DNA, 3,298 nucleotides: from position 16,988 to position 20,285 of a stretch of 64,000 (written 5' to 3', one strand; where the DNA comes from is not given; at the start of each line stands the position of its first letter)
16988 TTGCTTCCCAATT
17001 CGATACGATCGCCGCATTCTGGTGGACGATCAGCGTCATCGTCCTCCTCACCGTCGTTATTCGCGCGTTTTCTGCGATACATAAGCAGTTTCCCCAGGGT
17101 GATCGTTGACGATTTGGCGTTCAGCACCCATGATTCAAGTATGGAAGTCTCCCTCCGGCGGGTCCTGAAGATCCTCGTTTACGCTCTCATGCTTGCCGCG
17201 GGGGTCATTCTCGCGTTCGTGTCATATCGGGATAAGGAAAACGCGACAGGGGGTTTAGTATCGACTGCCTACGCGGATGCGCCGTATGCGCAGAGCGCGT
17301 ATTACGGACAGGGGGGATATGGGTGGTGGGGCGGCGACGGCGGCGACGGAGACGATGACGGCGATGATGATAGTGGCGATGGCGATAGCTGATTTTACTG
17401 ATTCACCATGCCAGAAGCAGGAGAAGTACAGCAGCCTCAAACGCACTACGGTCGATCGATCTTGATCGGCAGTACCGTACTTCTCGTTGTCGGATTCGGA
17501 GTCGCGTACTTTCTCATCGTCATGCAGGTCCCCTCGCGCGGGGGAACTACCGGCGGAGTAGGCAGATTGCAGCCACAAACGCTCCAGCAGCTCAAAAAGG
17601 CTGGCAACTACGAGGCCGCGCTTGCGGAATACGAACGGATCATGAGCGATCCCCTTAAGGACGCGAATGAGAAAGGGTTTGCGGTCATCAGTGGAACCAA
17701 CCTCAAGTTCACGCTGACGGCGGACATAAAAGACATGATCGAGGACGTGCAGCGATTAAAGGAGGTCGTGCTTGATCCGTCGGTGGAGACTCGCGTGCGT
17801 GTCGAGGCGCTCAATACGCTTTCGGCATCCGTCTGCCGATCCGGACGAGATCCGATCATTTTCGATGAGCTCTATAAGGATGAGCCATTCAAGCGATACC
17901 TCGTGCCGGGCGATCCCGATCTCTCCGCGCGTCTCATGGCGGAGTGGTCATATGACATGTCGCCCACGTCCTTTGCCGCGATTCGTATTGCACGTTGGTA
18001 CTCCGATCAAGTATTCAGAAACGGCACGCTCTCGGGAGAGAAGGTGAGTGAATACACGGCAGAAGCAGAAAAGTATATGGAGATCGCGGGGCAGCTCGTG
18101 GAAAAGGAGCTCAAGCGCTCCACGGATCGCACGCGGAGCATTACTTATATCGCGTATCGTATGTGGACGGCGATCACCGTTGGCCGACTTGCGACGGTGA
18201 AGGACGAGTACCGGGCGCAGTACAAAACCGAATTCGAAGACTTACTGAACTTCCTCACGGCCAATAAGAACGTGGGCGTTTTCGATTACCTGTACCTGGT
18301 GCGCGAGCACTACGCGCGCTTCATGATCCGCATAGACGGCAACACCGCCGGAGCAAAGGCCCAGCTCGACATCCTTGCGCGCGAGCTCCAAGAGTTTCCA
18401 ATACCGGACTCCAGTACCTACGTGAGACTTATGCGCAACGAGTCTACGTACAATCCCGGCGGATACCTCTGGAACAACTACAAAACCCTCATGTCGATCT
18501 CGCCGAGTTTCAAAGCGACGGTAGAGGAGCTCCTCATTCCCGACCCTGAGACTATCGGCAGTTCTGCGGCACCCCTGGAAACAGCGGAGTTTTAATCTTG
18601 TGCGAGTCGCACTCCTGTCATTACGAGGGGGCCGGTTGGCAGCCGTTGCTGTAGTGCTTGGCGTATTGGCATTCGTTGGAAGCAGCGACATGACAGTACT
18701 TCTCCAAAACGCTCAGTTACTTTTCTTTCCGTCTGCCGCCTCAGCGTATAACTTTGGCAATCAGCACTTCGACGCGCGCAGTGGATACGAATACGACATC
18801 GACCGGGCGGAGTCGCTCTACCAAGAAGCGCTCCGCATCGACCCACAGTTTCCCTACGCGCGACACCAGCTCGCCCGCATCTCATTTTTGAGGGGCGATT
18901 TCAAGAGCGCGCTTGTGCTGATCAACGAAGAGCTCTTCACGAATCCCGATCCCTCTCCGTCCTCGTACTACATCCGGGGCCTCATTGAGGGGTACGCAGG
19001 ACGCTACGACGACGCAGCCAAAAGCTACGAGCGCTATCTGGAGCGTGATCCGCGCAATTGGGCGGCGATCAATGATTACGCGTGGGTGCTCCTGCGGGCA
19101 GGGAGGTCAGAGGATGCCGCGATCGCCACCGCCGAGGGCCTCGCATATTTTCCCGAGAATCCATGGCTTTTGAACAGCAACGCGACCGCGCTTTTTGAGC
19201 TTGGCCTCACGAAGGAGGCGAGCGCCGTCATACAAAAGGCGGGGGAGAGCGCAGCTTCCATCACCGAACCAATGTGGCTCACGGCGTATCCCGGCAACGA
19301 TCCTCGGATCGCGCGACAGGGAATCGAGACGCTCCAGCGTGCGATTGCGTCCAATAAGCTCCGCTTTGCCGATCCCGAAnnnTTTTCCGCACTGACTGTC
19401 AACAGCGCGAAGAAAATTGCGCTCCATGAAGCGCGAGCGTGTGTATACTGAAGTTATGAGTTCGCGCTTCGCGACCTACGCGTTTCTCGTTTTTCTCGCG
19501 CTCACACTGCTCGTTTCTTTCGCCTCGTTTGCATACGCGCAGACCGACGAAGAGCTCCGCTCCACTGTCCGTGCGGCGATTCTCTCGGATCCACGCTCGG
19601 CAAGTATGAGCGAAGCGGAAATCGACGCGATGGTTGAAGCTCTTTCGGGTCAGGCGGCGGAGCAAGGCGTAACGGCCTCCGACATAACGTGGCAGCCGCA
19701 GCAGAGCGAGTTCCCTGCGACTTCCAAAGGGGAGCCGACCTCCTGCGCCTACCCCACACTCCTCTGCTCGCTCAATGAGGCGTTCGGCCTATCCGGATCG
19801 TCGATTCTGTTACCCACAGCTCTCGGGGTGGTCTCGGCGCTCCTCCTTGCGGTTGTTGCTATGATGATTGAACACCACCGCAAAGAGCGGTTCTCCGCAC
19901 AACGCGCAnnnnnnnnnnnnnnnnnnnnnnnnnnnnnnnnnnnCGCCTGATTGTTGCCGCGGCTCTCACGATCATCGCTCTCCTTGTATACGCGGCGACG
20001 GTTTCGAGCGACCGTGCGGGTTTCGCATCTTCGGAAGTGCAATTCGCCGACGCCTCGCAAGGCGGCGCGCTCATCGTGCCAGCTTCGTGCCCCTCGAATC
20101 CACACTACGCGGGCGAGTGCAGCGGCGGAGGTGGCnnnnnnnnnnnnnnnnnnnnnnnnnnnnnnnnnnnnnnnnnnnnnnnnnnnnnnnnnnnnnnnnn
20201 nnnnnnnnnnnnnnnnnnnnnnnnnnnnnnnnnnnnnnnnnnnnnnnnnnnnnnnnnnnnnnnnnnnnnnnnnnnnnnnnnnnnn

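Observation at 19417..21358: Tandem paralogous tail-anchored small proteins flanking a Cys-rich secreted protein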

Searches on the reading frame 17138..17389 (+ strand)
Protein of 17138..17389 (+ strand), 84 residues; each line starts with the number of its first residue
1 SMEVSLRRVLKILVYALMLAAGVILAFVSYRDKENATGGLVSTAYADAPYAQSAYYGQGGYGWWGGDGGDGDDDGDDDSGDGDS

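Call 41: search_protein_families(library=pfam, proteins=[window:17138-17389:+], max_evalue=10)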
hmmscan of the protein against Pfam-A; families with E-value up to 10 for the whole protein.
window:17138-17389:+ (84 aa): 1 family
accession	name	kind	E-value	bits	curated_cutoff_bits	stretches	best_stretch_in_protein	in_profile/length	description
PF04290.18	DctQ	-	0.099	13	28.3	1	3-32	58-87/132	Tripartite ATP-independent periplasmic transporters, DctQ component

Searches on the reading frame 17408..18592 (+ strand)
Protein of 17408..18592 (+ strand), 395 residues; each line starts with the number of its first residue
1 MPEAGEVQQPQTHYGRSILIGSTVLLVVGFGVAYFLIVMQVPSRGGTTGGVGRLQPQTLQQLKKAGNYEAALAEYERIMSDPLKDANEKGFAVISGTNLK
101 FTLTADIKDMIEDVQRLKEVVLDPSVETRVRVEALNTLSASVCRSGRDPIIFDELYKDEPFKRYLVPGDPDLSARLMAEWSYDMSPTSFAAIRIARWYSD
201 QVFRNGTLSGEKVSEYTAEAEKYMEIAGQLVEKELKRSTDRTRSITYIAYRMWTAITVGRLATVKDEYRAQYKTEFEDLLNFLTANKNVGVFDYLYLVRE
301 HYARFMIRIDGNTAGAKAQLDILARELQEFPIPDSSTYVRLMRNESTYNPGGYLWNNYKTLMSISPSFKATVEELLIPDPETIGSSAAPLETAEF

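Call 6: search_protein_families(library=pfam, proteins=[window:17408-18592:+], max_evalue=0.1)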
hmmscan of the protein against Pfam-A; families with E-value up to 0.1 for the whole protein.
window:17408-18592:+ (395 aa): 0 families

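Call 7: search_protein_families(library=ncbifam, proteins=[window:17408-18592:+], max_evalue=0.1)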
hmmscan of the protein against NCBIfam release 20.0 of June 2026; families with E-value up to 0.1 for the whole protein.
window:17408-18592:+ (395 aa): 0 families

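Call 41: search_protein_families(library=pfam, proteins=[window:17408-18592:+], max_evalue=10)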
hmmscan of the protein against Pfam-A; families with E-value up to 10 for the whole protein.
window:17408-18592:+ (395 aa): 0 families

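Call 66: search_solved_structures(query=window:17408-18592:+, max_evalue=1)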
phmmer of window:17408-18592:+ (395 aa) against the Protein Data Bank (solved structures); distinct sequences matched with E-value up to 1: 1.
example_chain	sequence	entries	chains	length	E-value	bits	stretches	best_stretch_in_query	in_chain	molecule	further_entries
4crh_A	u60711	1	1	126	0.86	11.6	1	224-285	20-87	SH3KBP1-BINDING PROTEIN 1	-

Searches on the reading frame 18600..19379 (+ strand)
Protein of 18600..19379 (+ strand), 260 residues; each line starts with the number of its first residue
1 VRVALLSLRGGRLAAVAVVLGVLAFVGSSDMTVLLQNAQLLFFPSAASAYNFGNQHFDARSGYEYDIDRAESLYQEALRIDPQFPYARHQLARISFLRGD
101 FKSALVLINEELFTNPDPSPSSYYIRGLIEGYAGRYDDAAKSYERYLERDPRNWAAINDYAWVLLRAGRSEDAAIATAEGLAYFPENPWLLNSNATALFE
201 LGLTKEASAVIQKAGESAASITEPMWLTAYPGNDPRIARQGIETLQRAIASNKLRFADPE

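Call 6: search_protein_families(library=pfam, proteins=[window:18600-19379:+], max_evalue=0.1)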
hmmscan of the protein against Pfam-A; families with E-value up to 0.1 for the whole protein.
window:18600-19379:+ (260 aa): 18 families
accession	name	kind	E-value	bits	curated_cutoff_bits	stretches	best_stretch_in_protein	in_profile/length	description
PF14559.12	TPR_19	-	1.1e-21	77.3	25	3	133-174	4-45/68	Tetratricopeptide repeat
PF13431.12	TPR_17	-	1.4e-14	53.5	24.4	2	143-173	2-32/34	Tetratricopeptide repeat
PF07719.23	TPR_2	-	1.6e-14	53.2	27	1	122-153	3-34/34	Tetratricopeptide repeat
PF13432.12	TPR_16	-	3.3e-12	47.1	32.7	1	127-180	4-56/65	Tetratricopeptide repeat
PF13428.12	TPR_14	-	6.2e-11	42.3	23.5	2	123-161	4-42/44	Tetratricopeptide repeat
PF00515.34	TPR_1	-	1.4e-10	41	27.8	1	122-153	3-34/34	Tetratricopeptide repeat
PF12895.13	ANAPC3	-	4.2e-08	33.8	27.2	2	66-145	4-81/82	Anaphase-promoting complex, cyclosome, subunit 3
PF13429.12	TPR_15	-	1.7e-07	31.4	26.2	1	119-230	145-254/280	Tetratricopeptide repeat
PF13181.12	TPR_8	-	3.4e-07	30.3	25.7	1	121-153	2-34/34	Tetratricopeptide repeat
PF24575.1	TPR_Slam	-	4.2e-06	27.6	35.2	1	66-103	62-99/104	Surface lipoprotein assembly modifier, N-terminal TPR repeats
PF13371.12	TPR_9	-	2e-05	25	35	0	65-105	9-49/73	Tetratricopeptide repeat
PF13414.12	TPR_11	-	4.2e-05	23.6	26.8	1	73-92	16-35/42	TPR repeat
PF13424.12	TPR_12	-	7e-05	23.4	30.1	0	127-174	10-65/77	Tetratricopeptide repeat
PF25064.1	ARM_TT21_5th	-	0.00017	22.3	27.8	1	136-174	17-55/117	TT21 fifth ARM repeats domain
PF07721.20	TPR_4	-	0.00027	21.7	27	0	160-174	7-21/26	Tetratricopeptide repeat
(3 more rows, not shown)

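Call 7: search_protein_families(library=ncbifam, proteins=[window:18600-19379:+], max_evalue=0.1)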
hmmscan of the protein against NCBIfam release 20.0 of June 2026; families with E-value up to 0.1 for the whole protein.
window:18600-19379:+ (260 aa): 19 families
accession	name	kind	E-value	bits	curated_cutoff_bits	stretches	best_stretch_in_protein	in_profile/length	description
TIGR02917.1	PEP_TPR_lipo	equivalog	3.5e-15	55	312.2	1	67-220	141-293/899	XrtA/PEP-CTERM system TPR-repeat protein PrsT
NF052415.1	T3SS_chap_SctY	equivalog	4.7e-10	39.9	70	2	67-148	22-105/106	type III secretion apparatus assembly chaperone SctY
TIGR02521.1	type_IV_pilW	equivalog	9.7e-09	35.1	154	2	66-109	150-193/234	type IV pilus biogenesis/stability protein PilW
TIGR03939.1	PGA_TPR_OMP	equivalog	3.3e-05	22.3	366.65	1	68-209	103-245/800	poly-beta-1,6 N-acetyl-D-glucosamine export porin PgaA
TIGR04510.1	mod_pep_cyc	subfamily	6.4e-05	21.7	400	1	64-216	411-564/814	putative peptide modification system cyclase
NF033920.0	C39_PA2778_fam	equivalog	6.6e-05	22.4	150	1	136-214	172-250/255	PA2778 family cysteine peptidase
TIGR00990.1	3a0801s09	subfamily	7.2e-05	21.6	757.25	1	119-195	398-474/615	mitochondrial import receptor subunit TOM70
NF033762.1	social_mot_Tgl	equivalog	8.3e-05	22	225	0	68-111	83-126/252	social motility TPR repeat lipoprotein Tgl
NF047507.1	TPR_BatC_Lepto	exception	0.00021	20.8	175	0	47-91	97-136/214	TPR repeat-containing protein BatC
NF040959.1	MamA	equivalog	0.00045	19.7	200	1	66-174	86-193/204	magnetosome protein MamA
NF008520.0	PRK11447.1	equivalog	0.00052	17.9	858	1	66-221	366-528/1157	cellulose synthase complex outer membrane protein BcsC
NF047371.1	FlcA_CTERM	equivalog_domain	0.00096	17.7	300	0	135-166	170-201/646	periplasmic flagellar collar protein FlcA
NF009037.0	PRK12370.1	equivalog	0.0013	17.2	589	1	67-191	320-444/553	HilA/EilA family virulence transcriptional regulator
NF002725.1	PRK02603.1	equivalog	0.0084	16.1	143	1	97-179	47-131/173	photosystem I assembly protein Ycf3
NF033758.1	gliding_GltE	equivalog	0.0085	15.1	225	0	66-117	135-186/411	adventurous gliding motility TPR repeat lipoprotein GltE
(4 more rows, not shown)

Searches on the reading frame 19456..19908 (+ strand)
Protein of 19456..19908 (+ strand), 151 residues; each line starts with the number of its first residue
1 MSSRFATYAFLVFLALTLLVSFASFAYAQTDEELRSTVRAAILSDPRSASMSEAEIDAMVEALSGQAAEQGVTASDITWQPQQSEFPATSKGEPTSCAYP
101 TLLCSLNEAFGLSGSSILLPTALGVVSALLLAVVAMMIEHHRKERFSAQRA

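Call 6: search_protein_families(library=pfam, proteins=[window:19456-19908:+], max_evalue=0.1)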
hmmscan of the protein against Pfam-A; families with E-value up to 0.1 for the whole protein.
window:19456-19908:+ (151 aa): 2 families
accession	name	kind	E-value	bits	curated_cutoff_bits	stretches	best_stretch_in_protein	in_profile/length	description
PF13858.11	DUF4199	-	0.0058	17.5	32.3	1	7-67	68-137/165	Protein of unknown function (DUF4199)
PF00335.26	Tetraspanin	-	0.016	15.3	32.1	1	6-61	77-139/225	Tetraspanin family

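Call 7: search_protein_families(library=ncbifam, proteins=[window:19456-19908:+], max_evalue=0.1)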
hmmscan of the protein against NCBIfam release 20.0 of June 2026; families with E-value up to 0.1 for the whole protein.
window:19456-19908:+ (151 aa): 2 families
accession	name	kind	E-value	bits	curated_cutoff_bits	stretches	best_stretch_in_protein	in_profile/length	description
NF041247.1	UsfY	equivalog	0.036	14.9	100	0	104-147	37-80/95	protein UsfY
NF053838.1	hit_Bd0108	equivalog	0.093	13.2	40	0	11-81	4-75/94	predatory lifecycle switch protein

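Call 8: find_homologous_proteins(query=window:19456-19908:+)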
Query window:19456-19908:+ (151 aa): 18 proteins with E <= 0.001 among 421 candidates.
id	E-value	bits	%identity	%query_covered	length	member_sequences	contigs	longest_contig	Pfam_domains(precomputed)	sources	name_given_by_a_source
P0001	2.1e-87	308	100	100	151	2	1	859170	-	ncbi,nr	ncbi:MAG: hypothetical protein HYS26_01160 [Candidatus Kaiserbacteria bacterium]|nr:MAG: hypothetica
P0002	4.5e-36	142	53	86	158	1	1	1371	-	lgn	-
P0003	5.3e-36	142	55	86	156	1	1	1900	-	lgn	-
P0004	5.9e-33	132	51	90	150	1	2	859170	-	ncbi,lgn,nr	ncbi:MAG: hypothetical protein HYS26_01170 [Candidatus Kaiserbacteria bacterium]|nr:MAG: hypothetica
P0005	4.2e-31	126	49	87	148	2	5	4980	-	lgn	-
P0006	1.5e-29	121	48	90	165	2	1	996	-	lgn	-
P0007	4.1e-28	116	51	96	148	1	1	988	-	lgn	-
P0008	2.8e-27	113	45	96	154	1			-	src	-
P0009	3.9e-27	113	46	93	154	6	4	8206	-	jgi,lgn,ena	-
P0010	2.1e-26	111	48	89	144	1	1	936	-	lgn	-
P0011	1.5e-25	108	49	80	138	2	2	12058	-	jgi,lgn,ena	-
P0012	6.1e-25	106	50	74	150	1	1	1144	-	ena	-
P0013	1.3e-24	105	53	72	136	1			-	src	-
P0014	1.8e-22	98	53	74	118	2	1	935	-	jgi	-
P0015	2.6e-22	97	47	75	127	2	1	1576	-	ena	-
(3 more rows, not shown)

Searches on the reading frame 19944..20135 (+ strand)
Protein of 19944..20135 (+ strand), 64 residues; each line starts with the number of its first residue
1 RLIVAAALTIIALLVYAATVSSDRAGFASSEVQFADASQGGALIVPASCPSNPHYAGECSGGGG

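Call 67: find_homologous_proteins(query=window:19944-20135:+, max_evalue=0.01)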
Query seq(64 aa): 1 candidates shared short words with the query, none scored E <= 0.01.
